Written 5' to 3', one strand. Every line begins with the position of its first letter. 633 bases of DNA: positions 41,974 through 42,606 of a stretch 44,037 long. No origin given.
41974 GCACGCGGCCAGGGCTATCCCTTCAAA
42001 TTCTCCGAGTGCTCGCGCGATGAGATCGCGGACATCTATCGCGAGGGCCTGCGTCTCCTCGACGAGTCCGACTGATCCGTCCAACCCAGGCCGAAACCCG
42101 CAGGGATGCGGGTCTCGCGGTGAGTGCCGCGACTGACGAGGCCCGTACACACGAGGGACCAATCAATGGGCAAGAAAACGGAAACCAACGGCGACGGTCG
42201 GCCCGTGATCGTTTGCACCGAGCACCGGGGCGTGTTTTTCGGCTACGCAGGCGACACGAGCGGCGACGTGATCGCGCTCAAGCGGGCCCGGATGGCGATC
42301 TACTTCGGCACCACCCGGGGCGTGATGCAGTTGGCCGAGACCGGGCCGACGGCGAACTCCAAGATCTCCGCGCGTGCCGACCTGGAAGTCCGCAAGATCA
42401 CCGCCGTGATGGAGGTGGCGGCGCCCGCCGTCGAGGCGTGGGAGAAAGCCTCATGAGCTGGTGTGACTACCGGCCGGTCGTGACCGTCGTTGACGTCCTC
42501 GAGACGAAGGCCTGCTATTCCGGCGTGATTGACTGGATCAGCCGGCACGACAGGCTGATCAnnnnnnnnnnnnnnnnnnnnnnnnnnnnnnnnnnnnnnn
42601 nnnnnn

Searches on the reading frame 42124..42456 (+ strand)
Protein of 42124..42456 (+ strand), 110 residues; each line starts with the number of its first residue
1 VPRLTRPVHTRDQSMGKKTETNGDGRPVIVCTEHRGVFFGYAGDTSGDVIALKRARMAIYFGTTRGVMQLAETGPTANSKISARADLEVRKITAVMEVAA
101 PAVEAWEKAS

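Call 13: search_protein_families(library=pfam, proteins=[window:42124-42456:+], max_evalue=0.01)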
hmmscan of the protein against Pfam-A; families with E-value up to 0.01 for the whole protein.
window:42124-42456:+ (110 aa): 1 family
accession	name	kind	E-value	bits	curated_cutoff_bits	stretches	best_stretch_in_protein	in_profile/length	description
PF22253.2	DUF6948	-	4.8e-22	78.3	27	1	26-106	2-85/85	Domain of unknown function (DUF6948)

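Call 36: search_protein_families(library=phrogs, proteins=[window:42124-42456:+], max_evalue=0.01)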
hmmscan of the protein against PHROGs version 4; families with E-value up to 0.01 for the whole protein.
window:42124-42456:+ (110 aa): 0 families
